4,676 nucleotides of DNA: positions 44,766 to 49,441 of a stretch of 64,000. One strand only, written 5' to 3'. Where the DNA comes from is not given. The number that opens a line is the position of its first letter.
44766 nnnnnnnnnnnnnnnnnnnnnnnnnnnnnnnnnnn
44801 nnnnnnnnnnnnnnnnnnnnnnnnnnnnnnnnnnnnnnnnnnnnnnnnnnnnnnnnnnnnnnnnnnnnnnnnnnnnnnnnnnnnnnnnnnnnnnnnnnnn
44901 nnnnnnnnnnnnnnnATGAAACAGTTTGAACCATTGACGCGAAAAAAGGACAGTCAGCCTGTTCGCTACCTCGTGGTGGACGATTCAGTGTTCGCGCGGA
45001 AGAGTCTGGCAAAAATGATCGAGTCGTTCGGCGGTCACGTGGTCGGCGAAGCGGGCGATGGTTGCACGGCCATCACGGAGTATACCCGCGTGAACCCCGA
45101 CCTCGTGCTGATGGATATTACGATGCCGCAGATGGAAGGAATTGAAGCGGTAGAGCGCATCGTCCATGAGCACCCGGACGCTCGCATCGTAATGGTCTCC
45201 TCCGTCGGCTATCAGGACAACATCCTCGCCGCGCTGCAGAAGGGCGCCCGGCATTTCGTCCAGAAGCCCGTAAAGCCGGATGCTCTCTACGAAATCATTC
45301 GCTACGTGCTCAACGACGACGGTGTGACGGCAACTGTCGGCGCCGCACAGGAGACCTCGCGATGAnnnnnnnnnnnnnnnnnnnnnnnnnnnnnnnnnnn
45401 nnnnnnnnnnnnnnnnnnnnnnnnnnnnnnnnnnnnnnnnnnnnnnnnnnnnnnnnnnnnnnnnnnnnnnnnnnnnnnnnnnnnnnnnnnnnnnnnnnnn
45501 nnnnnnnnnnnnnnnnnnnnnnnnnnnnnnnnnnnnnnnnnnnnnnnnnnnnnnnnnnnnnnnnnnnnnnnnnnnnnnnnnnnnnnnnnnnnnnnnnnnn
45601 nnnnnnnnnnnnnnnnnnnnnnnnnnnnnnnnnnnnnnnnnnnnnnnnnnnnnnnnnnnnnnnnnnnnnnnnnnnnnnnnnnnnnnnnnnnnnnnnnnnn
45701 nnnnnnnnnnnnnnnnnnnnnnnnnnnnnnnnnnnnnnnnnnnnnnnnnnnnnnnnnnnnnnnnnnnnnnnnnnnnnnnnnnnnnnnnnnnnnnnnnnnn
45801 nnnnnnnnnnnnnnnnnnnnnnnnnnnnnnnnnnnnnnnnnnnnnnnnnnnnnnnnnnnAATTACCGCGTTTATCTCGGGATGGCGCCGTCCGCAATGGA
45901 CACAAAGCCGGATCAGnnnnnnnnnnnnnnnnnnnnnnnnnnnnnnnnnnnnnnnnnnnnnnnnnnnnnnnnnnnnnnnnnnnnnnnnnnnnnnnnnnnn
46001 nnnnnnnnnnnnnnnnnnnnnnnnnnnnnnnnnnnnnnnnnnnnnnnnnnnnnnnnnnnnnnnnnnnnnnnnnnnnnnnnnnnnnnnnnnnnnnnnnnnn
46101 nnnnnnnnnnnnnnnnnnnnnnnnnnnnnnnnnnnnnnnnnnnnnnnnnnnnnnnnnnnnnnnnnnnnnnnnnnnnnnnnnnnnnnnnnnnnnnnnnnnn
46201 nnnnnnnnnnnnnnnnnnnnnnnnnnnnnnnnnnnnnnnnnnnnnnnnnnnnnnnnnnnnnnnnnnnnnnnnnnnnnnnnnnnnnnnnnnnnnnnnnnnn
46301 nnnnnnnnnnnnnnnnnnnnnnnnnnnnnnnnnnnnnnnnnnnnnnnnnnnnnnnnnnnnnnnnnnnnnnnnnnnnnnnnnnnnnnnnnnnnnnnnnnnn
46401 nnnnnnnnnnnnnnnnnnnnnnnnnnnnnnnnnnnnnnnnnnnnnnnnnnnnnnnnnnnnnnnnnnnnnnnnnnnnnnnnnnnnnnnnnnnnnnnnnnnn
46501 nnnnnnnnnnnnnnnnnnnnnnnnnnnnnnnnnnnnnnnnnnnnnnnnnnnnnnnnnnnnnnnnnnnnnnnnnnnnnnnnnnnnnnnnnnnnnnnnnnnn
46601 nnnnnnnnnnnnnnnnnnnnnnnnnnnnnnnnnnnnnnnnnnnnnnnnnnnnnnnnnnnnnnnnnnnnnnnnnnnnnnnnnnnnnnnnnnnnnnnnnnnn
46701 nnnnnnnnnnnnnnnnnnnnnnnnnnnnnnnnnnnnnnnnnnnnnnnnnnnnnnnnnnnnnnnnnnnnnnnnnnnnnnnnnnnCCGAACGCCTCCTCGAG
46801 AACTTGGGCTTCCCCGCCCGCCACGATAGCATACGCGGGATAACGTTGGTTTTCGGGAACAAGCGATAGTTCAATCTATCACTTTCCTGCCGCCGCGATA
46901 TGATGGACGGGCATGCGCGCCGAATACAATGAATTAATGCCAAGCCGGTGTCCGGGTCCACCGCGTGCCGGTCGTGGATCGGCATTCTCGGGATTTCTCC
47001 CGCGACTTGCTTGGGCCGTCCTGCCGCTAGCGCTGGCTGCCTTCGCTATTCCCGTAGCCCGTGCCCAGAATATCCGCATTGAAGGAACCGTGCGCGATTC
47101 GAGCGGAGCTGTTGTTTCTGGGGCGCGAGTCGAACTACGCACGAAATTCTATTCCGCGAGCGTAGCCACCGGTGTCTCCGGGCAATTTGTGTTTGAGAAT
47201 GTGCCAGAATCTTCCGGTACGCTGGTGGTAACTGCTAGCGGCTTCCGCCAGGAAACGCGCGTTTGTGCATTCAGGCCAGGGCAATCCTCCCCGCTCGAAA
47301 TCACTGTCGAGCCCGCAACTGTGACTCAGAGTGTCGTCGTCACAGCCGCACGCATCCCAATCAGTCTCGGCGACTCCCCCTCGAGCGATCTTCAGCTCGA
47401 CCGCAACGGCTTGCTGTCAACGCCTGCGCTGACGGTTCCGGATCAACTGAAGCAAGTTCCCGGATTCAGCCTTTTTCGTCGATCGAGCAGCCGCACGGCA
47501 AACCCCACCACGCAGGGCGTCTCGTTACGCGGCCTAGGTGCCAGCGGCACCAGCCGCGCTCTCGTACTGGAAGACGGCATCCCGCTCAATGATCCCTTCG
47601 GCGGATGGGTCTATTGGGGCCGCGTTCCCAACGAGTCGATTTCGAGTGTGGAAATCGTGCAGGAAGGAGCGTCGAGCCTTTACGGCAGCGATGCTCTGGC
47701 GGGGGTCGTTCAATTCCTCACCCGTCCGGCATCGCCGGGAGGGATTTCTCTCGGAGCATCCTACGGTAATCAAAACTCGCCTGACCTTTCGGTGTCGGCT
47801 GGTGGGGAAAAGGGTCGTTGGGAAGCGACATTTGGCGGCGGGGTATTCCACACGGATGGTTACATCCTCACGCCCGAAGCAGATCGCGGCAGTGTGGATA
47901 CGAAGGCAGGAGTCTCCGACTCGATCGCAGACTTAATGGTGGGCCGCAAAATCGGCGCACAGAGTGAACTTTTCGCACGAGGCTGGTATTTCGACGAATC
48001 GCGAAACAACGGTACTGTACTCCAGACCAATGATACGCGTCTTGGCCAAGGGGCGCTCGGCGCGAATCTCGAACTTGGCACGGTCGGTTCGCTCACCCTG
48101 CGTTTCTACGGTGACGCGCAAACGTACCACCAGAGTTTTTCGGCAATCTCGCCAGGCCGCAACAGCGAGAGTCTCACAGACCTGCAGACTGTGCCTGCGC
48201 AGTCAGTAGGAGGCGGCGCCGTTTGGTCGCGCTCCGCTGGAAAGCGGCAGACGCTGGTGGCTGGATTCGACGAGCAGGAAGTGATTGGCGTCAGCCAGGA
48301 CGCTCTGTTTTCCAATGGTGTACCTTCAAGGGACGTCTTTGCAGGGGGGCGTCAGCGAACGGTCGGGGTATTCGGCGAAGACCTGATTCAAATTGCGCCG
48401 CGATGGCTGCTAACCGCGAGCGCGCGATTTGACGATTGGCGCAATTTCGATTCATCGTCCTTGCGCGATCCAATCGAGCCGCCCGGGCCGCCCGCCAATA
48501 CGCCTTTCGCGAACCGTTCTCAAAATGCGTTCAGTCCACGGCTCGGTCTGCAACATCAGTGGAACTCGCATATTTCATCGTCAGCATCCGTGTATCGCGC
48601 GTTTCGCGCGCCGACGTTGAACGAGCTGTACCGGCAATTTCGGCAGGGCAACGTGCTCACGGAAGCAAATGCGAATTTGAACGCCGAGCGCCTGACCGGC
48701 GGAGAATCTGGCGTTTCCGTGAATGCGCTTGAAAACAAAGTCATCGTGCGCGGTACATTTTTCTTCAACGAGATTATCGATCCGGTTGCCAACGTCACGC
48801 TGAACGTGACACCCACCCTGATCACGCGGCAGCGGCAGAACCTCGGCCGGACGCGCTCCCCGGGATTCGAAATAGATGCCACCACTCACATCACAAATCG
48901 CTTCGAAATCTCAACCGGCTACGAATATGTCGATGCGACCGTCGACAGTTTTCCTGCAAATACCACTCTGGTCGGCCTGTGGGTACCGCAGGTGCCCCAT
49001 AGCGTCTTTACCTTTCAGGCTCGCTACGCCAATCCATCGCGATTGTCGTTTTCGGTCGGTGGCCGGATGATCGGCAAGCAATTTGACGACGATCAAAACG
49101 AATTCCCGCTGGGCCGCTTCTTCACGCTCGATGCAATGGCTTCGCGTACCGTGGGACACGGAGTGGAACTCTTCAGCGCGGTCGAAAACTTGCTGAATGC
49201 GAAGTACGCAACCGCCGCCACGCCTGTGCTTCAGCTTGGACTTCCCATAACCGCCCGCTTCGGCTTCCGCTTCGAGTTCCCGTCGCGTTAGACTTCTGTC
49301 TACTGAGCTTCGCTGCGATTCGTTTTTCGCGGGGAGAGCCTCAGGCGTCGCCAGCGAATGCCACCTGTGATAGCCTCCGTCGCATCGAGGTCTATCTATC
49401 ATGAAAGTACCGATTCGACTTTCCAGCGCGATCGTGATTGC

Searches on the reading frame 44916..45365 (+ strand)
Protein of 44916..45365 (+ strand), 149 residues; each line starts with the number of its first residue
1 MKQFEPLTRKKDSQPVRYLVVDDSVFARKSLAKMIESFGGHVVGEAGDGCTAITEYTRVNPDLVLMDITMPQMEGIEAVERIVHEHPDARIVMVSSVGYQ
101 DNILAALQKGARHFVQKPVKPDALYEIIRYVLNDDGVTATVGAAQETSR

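Call 10: search_protein_families(library=pfam, proteins=[window:44916-45365:+], max_evalue=0.001)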
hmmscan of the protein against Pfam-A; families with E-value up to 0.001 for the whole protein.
window:44916-45365:+ (149 aa): 1 family
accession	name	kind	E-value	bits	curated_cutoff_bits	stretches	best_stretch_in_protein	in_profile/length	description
PF00072.30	Response_reg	-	9.1e-26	90.7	30.2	1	19-129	2-111/111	Response regulator receiver domain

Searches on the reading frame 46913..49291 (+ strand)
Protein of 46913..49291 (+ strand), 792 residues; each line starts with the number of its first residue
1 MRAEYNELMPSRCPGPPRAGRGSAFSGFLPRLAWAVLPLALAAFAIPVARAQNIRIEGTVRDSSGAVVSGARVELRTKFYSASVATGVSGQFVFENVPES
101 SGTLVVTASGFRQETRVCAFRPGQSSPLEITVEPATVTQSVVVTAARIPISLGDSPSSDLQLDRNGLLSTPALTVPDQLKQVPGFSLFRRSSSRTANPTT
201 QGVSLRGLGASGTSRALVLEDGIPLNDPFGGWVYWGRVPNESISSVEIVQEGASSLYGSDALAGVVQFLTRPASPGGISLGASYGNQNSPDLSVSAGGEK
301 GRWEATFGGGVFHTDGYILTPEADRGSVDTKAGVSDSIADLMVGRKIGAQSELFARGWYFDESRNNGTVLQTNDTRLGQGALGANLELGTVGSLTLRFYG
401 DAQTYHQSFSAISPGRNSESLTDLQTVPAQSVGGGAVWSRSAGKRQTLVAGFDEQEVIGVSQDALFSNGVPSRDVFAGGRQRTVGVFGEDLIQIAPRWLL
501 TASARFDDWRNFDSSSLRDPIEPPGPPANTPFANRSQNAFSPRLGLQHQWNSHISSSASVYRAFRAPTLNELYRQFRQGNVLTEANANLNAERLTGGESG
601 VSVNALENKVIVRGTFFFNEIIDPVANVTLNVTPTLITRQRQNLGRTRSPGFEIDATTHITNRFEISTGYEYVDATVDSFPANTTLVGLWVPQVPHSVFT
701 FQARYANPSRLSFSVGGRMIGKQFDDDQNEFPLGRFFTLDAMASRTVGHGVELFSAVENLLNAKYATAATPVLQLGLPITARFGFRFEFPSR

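Call 10: search_protein_families(library=pfam, proteins=[window:46913-49291:+], max_evalue=0.001)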
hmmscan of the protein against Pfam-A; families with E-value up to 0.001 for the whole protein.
window:46913-49291:+ (792 aa): 5 families
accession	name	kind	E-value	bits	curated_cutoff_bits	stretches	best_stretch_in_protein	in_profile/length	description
PF00593.30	TonB_dep_Rec_b-barrel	-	4.3e-39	136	27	1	358-760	42-436/436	TonB dependent receptor-like, beta-barrel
PF07715.20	Plug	-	3.2e-16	60.2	23.9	1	154-265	4-107/107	TonB-dependent Receptor Plug Domain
PF13620.12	CarboxypepD_reg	-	1.7e-13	51.1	32.3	1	56-132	2-81/82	Carboxypeptidase regulatory-like domain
PF13715.12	CarbopepD_reg_2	-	2.7e-06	27.7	32.2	1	56-143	1-88/88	CarboxypepD_reg-like domain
PF14905.12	OMP_b-brl_3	-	3.1e-05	23.7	27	1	534-747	153-359/408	Outer membrane protein beta-barrel family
